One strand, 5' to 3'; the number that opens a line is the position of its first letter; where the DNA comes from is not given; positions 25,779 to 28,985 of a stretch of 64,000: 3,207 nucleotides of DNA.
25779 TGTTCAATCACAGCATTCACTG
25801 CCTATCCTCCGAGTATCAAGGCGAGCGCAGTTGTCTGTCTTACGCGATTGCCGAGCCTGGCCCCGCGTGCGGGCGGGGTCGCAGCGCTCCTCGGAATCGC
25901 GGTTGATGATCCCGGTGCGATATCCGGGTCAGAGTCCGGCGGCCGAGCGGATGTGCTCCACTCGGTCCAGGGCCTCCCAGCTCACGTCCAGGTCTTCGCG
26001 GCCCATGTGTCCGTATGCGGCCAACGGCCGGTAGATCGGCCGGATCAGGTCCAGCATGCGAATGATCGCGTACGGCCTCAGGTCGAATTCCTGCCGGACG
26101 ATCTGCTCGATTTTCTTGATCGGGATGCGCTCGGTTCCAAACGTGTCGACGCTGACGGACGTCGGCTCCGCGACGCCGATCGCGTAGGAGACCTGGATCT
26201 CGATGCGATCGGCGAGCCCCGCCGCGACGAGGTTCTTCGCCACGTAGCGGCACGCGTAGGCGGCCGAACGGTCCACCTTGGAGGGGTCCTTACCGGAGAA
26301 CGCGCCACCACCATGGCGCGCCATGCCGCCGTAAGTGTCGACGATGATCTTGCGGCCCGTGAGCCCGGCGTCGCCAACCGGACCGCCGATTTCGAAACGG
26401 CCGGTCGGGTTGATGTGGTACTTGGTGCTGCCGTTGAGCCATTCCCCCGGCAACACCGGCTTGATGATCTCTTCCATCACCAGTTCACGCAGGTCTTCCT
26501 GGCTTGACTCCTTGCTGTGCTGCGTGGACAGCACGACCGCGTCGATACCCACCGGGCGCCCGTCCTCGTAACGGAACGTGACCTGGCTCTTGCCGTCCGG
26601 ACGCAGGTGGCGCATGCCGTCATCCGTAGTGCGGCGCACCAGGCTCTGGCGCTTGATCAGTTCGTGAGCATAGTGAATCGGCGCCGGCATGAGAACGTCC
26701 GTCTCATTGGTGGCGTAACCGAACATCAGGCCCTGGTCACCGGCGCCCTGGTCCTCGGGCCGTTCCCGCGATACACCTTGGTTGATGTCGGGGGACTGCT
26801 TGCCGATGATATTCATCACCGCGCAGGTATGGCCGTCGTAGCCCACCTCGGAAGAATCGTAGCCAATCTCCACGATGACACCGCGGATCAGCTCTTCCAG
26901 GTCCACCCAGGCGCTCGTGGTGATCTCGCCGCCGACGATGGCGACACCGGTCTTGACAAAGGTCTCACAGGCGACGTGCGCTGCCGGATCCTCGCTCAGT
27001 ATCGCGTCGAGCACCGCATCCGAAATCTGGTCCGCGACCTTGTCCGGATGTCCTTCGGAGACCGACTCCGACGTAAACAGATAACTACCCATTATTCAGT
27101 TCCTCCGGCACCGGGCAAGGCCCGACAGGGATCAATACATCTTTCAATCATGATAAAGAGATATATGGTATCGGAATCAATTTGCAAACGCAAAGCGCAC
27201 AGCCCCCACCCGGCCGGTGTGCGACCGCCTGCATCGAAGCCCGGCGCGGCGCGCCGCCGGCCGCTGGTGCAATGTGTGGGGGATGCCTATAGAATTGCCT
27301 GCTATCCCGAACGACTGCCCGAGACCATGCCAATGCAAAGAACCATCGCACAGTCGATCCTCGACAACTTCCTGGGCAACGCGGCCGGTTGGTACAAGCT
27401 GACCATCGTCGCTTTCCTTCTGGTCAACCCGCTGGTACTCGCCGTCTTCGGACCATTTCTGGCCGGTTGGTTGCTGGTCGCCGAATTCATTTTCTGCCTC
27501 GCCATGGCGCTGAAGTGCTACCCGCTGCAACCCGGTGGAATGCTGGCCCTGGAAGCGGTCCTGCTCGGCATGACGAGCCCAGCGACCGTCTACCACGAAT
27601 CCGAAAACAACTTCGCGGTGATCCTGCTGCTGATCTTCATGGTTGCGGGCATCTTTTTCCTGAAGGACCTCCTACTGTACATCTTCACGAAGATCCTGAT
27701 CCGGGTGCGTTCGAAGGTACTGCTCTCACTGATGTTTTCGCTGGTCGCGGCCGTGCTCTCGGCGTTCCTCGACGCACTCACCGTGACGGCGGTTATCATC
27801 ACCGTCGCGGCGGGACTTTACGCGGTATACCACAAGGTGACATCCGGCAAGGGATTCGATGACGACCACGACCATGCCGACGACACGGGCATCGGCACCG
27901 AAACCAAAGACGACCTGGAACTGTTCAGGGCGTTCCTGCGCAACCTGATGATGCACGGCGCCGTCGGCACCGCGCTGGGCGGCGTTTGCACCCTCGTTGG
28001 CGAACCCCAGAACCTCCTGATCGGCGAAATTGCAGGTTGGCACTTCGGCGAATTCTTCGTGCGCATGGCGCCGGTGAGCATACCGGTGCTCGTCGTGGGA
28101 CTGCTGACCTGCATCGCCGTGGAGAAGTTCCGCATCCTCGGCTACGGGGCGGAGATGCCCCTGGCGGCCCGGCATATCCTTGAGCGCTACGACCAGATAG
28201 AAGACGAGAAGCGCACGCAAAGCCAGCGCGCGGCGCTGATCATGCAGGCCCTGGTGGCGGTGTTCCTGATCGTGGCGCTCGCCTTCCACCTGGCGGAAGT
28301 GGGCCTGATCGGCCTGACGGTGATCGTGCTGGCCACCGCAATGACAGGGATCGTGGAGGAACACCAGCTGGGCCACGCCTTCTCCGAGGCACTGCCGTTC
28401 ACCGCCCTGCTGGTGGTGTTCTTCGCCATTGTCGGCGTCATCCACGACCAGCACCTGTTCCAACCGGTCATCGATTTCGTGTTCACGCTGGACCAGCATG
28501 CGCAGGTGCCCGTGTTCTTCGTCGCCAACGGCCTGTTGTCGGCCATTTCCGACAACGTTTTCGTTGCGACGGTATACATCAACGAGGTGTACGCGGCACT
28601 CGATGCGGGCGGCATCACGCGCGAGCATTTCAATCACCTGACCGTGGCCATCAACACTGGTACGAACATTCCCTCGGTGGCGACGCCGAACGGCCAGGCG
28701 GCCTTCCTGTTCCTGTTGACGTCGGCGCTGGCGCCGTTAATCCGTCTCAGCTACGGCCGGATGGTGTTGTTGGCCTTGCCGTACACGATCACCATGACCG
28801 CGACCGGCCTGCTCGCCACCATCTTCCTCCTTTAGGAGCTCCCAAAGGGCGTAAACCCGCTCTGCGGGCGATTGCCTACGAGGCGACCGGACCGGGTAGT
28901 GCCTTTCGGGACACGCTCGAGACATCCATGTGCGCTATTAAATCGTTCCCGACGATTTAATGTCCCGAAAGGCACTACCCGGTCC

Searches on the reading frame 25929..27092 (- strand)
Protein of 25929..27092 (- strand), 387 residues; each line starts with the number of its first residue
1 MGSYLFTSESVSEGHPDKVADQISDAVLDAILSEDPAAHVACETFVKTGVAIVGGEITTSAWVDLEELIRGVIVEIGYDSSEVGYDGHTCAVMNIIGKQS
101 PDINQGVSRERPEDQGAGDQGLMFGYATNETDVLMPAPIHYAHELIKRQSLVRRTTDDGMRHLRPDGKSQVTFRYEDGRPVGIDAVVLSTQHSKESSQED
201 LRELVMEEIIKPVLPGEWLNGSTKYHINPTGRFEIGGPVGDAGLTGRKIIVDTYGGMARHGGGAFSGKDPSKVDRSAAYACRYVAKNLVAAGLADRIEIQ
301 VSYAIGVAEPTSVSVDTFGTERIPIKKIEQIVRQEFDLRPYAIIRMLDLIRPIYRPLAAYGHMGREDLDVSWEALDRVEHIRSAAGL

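Call 9: search_protein_families(library=pfam, proteins=[window:25929-27092:-])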
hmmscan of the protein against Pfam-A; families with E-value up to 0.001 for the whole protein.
window:25929-27092:- (387 aa): 3 families
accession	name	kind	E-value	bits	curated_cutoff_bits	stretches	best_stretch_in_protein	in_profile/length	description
PF02773.21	S-AdoMet_synt_C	-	3.2e-67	225.1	25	1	235-373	1-137/138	S-adenosylmethionine synthetase, C-terminal domain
PF02772.21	S-AdoMet_synt_M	-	2.1e-45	154.1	29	1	114-233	1-120/120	S-adenosylmethionine synthetase, central domain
PF00438.25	S-AdoMet_synt_N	-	1.4e-41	141.4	33.1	1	4-101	2-99/99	S-adenosylmethionine synthetase, N-terminal domain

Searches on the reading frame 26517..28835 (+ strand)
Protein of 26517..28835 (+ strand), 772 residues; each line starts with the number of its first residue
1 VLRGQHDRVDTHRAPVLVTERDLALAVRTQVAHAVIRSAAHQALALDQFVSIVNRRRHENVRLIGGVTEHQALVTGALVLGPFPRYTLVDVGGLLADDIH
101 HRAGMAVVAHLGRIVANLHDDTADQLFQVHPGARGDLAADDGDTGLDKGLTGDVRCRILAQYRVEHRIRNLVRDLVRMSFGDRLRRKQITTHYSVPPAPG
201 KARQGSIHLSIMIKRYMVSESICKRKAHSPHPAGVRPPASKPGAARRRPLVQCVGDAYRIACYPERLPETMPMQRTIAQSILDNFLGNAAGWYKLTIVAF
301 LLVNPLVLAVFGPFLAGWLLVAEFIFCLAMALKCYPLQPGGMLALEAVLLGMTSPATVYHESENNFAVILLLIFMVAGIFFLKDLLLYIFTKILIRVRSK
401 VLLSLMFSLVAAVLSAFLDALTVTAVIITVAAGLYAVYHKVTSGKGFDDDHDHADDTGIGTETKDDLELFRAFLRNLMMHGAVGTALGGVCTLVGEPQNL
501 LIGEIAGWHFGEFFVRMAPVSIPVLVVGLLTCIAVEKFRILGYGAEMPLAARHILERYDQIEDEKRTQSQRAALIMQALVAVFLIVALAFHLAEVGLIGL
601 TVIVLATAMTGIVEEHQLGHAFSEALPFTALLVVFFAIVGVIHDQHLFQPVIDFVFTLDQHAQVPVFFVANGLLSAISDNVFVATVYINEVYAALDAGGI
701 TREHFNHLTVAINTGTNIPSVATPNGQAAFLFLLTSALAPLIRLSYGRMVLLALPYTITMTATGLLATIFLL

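Call 9: search_protein_families(library=pfam, proteins=[window:26517-28835:+])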
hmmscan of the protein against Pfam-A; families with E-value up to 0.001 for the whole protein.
window:26517-28835:+ (772 aa): 2 families
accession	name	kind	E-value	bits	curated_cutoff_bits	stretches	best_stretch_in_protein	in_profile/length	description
PF06450.18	NhaB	-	1.1e-235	783.9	27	1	273-771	1-499/515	Bacterial Na+/H+ antiporter B (NhaB)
PF03600.22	CitMHS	-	3.1e-23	82.9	31.9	2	344-591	19-220/336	Citrate transporter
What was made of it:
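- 27333..28835 (+): nhaB (Na+/H+ antiporter B); its stop codon lies 49 nt before X1. Pfam PF06450, E = 1.1e-235, over residues 273-771 of the ORF 26517-28835 (call 9).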
